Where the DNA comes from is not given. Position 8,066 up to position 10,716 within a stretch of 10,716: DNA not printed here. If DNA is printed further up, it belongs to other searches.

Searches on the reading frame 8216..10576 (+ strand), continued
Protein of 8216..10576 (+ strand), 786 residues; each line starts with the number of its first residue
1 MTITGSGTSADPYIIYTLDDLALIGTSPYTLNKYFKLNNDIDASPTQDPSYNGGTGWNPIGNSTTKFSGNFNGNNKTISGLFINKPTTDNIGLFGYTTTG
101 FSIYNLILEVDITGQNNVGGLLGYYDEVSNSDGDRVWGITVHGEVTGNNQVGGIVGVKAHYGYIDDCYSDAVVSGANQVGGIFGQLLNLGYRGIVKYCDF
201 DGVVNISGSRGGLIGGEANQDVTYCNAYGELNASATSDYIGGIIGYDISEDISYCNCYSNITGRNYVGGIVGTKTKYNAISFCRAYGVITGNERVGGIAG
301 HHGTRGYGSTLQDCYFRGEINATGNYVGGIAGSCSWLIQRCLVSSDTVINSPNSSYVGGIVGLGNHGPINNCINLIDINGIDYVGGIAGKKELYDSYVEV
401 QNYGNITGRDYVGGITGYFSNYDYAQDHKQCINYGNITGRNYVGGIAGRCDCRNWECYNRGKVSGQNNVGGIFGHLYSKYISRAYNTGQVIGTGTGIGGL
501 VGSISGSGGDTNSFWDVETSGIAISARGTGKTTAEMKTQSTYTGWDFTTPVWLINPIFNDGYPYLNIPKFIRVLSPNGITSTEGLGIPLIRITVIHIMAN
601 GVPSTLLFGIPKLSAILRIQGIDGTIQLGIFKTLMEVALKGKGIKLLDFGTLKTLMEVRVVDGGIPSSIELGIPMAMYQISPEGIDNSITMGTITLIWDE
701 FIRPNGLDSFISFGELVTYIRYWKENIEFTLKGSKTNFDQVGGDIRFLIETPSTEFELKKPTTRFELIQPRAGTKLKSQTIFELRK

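Call 70: predict_structure(alignment_id=A1)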
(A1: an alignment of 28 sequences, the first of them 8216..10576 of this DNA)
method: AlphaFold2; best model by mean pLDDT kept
length: 786 residues; sequences in the alignment: 28
mean_pLDDT: 75.7   pTM: 0.73
mean pLDDT of the five models: 75.7, 74.6, 74.5, 73.1, 72.6
residues with pLDDT >= 90: 440; 70-90: 104; 50-70: 24; < 50: 218
segments of 3 or more residues with pLDDT < 50: 568-772, 774-786
pLDDT, mean of each block of 10 residues (from residue 1): 87 97 94 97 96 95 94 98 98 94 97 98 83 87 98 94 92 98 86 86 98 95 95 96 91 94 98 87 94 97 82 91 97 92 84 94 91 92 97 84 96 95 73 96 96 91 98 89 94 96 83 93 94 95 84 78 72 33 30 26 27 29 34 43 36 27 28 25 25 25 31 38 41 35 34 41 40 42 34
secondary structure, 60 per line:
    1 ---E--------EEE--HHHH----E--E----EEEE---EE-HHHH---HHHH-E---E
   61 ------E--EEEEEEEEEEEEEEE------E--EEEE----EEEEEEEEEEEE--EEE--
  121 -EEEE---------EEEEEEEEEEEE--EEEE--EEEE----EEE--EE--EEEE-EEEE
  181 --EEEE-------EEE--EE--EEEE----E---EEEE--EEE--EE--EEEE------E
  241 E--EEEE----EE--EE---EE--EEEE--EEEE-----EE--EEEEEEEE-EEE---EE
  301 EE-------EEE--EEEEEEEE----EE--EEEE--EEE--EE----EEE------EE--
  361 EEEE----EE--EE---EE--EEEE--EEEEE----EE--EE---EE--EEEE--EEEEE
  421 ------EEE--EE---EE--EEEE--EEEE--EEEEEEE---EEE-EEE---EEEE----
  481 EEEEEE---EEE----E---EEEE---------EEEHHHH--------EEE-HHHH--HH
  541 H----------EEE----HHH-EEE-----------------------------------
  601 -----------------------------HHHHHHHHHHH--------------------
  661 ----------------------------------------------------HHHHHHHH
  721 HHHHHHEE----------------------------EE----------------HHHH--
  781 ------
elements in order (helices of 4 or more, strands of 3 or more residues): E13-15 H18-21 E34-37 H44-47 H51-54 E70-84 E94-97 E102-113 E116-118 E122-125 E135-146 E149-152 E155-158 E163-165 E172-175 E177-180 E183-186 E194-196 E203-206 E215-218 E221-223 E230-233 E244-247 E265-268 E271-274 E284-291 E293-295 E299-302 E310-312 E315-322 E331-334 E337-339 E348-350 E361-364 E382-385 E388-392 E410-413 E416-420 E427-429 E441-444 E447-450 E453-459 E463-465 E467-469 E473-476 E481-486 E490-492 E501-504 E514-516 H517-520 E529-531 H533-536 E552-554 E563-565 H630-640 H713-726 H775-778

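Call 76: fold_search(model_id=the predicted structure, library=pdb)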
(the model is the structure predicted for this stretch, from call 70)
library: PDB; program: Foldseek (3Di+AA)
matches with E <= 10: 104; with E <= 0.001: 1
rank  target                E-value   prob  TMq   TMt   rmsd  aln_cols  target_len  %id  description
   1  3n6z                  4.4e-05  1.00  0.26  0.58   4.1       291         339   23  Crystal structure of a putative immunoglobulin A1 protease (BACOVA_03286) from Bacteroides ovatus at 1.30 A resolution (released 2010-07-21)
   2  4xqf                  5.5e-02  0.25  0.18  0.21  13.7       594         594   10  Tailspike protein mutant E372Q (delta D470/N471) of E. coli bacteriophage HK620 (released 2016-01-27)
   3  2x6y_A                6.8e-02  0.30  0.21  0.25  12.5       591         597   10  Tailspike protein mutant D339A of E.coli bacteriophage HK620 in complex with hexasaccharide (released 2011-03-02)
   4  6xjb                  1.1e-01  0.23  0.14  0.10  13.2       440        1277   12  IgA1 Protease (released 2020-12-09)
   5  7o78_A                1.5e-01  0.18  0.18  0.25  12.2       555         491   12  Structure of the PL6 family chondroitinase B from Pseudopedobacter saltans, Pedsa3807 (released 2021-07-28)
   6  1k5c                  1.8e-01  0.11  0.13  0.22  12.8       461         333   11  Endopolygalacturonase I from Stereum purpureum at 0.96 A resolution (released 2002-06-05)
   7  2x6x_A                2.0e-01  0.18  0.19  0.23  13.4       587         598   10  Tailspike protein mutant D339N of E.coli bacteriophage HK620 in complex with hexasaccharide (released 2011-03-02)
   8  6gvp_A                2.3e-01  0.25  0.23  0.28  11.4       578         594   10  TAILSPIKE PROTEIN MUTANT E372Q (DELTA N471/S472) OF E. COLI BACTERIOPHAGE HK620 IN COMPLEX WITH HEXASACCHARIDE (released 2018-07-11)
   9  1dbg_A                2.3e-01  0.09  0.13  0.17  14.7       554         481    9  CRYSTAL STRUCTURE OF CHONDROITINASE B (released 2000-01-12)
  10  9qe7                  2.3e-01  0.04  0.10  0.07  20.4       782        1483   11  Membrane-distal part of extracellular domain of the Fap2 autotransporter adhesin from Fusobacterium nucleatum ATCC23726 (released 2025-07-30)
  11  2x85_A                2.7e-01  0.13  0.19  0.23  13.3       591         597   10  Tailspike protein of E. coli bacteriophage HK620 in complex with hexasaccharide (released 2011-03-23)
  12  6xja_P                2.9e-01  0.28  0.15  0.10  13.9       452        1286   14  Streptococcus Pneumoniae IgA1 Protease with IgA1 substrate (released 2021-01-20)
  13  4xlh                  3.4e-01  0.15  0.22  0.26  13.4       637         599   11  Tailspike protein double mutant D339A/E372A of E. coli bacteriophage HK620 (released 2016-01-20)
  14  6kve                  3.4e-01  0.04  0.10  0.16  15.7       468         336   12  Crystal structure of a GH28 endo-polygalacturonase from Talaromyces leycettanus JCM 12802 (released 2020-09-09)
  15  6nw9_B                3.9e-01  0.21  0.19  0.23  12.3       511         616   10  CRYSTAL STRUCTURE OF A TAILSPIKE PROTEIN 3 (TSP3, ORF212) FROM ESCHERICHIA COLI O157:H7 BACTERIOPHAGE CBA120 (released 2019-06-05)
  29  2vfn                  1.0e+00  0.06  0.14  0.18  14.1       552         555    9  Low Temperature Structure of P22 Tailspike Protein Fragment (109-666), Mutant V125A (released 2008-12-16)
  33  2vfo                  1.1e+00  0.06  0.16  0.19  13.5       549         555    9  Low Temperature Structure of P22 Tailspike Protein Fragment (109-666), Mutant V125L (released 2008-12-16)
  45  3th0_A                1.7e+00  0.04  0.13  0.17  15.0       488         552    9  P22 Tailspike complexed with S.Paratyphi O antigen octasaccharide (released 2012-08-29)
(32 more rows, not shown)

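Call 102: list_cluster_members(proteins=[window:8216-10576:+, window:7790-8197:+, window:7255-7746:+])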
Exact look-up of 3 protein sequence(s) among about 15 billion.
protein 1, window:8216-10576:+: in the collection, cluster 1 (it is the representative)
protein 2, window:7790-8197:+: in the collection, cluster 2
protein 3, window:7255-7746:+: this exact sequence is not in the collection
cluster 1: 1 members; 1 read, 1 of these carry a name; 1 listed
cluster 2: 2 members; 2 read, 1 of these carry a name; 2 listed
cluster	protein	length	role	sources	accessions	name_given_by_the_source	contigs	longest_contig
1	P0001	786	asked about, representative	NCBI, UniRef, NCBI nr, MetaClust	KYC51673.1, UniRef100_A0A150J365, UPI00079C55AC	MAG: hypothetical protein AMQ22_01234 [Candidatus Methanofastidiosum methylothiophilum] | The GLUG motif protein n=1 Tax=Candidatus Methanofastidiosum methylothiophilum ... | MAG: hypothetical protein AMQ22_01234 [Candidatus Methanofastidiosum methylthiophilus]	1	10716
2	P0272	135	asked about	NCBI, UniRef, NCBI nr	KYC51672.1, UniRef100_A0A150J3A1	MAG: hypothetical protein AMQ22_01233 [Candidatus Methanofastidiosum methylothiophilum] | Uncharacterized protein n=1 Tax=Candidatus Methanofastidiosum methylothiophilum ... | MAG: hypothetical protein AMQ22_01233 [Candidatus Methanofastidiosum methylthiophilus]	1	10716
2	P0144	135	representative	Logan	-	-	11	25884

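Call 105: find_encoding_contigs(protein=P0019, flank=10000, max_places=1)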
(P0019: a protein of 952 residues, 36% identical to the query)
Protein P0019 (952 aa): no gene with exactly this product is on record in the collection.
